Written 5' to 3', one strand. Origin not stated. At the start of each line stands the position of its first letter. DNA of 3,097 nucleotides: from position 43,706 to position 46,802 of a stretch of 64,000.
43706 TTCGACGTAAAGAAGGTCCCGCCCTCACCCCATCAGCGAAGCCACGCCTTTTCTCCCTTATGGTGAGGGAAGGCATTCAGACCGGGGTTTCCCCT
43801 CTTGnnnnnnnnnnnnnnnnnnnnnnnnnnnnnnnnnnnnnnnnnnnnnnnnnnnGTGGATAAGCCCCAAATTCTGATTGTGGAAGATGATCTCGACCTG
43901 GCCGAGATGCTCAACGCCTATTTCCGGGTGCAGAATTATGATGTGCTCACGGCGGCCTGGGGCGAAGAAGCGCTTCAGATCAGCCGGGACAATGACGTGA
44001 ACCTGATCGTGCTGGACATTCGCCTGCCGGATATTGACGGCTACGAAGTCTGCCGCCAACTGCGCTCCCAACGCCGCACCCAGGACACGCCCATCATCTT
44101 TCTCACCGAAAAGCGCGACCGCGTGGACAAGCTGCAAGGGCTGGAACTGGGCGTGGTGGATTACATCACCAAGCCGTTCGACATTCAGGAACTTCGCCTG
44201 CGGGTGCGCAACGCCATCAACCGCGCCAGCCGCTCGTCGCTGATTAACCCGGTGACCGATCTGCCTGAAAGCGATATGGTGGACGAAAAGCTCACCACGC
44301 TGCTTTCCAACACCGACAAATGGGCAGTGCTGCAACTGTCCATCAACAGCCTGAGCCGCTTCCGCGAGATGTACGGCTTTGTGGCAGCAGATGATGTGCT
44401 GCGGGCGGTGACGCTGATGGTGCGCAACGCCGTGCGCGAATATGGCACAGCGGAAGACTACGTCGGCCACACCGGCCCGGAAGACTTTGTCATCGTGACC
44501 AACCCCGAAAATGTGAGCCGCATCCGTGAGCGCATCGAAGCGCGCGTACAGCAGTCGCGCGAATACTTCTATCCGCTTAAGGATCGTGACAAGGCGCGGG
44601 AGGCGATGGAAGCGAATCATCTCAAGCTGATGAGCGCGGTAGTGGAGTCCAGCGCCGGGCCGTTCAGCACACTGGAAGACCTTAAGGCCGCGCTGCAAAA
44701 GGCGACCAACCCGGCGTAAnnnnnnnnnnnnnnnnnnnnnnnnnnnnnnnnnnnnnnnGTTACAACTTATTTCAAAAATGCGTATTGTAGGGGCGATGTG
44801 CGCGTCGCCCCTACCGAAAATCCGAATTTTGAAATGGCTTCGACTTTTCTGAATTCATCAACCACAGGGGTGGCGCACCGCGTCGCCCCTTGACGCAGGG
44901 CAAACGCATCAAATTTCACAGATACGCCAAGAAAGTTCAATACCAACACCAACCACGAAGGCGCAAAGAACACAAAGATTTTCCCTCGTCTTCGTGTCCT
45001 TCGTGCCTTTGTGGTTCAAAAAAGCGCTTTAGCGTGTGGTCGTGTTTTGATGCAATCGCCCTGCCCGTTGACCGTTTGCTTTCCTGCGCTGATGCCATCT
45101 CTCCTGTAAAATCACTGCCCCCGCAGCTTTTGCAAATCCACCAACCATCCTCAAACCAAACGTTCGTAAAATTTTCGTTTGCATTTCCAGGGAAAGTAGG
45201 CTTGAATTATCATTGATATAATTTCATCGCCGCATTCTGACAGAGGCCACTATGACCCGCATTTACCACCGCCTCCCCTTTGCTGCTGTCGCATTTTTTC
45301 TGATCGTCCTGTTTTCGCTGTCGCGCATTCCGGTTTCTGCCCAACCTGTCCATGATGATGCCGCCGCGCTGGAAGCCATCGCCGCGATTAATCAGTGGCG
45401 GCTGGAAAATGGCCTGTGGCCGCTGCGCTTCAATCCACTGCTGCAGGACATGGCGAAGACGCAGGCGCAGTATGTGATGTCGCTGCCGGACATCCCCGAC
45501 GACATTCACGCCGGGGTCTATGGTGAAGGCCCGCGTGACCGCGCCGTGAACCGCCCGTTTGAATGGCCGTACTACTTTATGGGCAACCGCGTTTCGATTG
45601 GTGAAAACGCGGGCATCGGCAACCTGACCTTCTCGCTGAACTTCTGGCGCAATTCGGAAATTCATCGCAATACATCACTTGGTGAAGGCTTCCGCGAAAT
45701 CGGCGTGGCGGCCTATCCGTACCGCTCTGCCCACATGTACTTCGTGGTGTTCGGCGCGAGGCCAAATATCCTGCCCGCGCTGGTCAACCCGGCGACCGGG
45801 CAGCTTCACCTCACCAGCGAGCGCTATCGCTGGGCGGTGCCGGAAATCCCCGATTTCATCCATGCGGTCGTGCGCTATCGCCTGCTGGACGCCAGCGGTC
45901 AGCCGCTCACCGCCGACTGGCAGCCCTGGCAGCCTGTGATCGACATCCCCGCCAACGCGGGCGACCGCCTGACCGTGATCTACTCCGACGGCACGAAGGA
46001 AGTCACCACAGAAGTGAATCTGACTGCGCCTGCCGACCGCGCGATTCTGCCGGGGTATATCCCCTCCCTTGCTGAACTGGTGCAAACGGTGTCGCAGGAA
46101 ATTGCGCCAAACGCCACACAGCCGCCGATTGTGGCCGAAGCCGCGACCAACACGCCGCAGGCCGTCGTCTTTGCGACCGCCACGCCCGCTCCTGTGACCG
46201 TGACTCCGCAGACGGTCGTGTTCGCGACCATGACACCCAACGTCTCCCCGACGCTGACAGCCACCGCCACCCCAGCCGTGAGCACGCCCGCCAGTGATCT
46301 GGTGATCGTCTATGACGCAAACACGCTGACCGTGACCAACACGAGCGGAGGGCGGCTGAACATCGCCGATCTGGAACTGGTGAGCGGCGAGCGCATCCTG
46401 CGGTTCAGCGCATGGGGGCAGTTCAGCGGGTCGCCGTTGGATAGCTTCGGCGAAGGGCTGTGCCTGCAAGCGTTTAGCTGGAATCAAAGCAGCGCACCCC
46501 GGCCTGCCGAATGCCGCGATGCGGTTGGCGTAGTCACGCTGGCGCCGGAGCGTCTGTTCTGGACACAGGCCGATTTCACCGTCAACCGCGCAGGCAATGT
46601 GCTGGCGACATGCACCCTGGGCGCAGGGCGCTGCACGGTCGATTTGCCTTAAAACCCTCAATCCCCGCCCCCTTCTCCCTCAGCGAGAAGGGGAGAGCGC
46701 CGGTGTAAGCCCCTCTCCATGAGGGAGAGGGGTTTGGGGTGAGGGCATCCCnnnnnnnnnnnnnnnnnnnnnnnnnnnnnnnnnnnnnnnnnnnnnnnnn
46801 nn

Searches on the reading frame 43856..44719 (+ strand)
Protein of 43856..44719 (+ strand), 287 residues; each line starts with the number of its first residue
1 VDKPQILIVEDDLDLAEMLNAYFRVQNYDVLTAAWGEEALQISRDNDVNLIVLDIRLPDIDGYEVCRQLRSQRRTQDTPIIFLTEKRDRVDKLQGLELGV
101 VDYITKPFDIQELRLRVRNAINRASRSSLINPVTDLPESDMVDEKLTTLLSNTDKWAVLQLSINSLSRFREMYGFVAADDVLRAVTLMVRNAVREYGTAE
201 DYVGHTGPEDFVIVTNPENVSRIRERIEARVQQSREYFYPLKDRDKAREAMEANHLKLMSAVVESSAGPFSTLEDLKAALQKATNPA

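Call 102: search_protein_families(library=pfam, proteins=[window:43856-44719:+], max_evalue=0.0001)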
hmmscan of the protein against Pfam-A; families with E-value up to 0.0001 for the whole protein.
window:43856-44719:+ (287 aa): 3 families
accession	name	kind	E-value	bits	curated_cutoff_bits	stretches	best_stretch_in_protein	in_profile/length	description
PF00072.30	Response_reg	-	6e-29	100.9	30.2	1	6-117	1-110/111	Response regulator receiver domain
PF00990.26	GGDEF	-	5.7e-10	39.6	23.8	1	132-238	5-114/161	Diguanylate cyclase, GGDEF domain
PF23198.2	PDE8A_N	-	4.8e-06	27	29.6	1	26-92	33-100/147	PDE8A-like, N-terminal domain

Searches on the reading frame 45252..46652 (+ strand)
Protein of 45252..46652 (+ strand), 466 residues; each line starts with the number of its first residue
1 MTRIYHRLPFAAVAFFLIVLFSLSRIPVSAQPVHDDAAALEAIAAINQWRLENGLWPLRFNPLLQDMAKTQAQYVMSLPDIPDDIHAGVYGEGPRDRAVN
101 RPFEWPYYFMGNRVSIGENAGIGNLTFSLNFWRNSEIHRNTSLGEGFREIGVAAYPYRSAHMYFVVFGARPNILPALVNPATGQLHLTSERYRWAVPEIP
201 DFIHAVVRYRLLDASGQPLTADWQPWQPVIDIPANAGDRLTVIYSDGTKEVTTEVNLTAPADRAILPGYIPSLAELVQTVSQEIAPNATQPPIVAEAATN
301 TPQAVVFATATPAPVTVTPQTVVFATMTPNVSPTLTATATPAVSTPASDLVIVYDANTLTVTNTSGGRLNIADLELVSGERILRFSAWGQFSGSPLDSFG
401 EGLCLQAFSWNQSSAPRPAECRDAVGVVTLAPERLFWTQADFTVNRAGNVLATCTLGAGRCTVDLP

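Call 23: search_protein_families(library=pfam, proteins=[window:45252-46652:+], max_evalue=0.001)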
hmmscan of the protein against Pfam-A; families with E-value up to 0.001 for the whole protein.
window:45252-46652:+ (466 aa): 1 family
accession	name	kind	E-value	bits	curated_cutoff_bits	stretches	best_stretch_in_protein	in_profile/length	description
PF00188.32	CAP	-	2.8e-07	31.8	21.1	1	44-165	2-113/117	Cysteine-rich secretory protein family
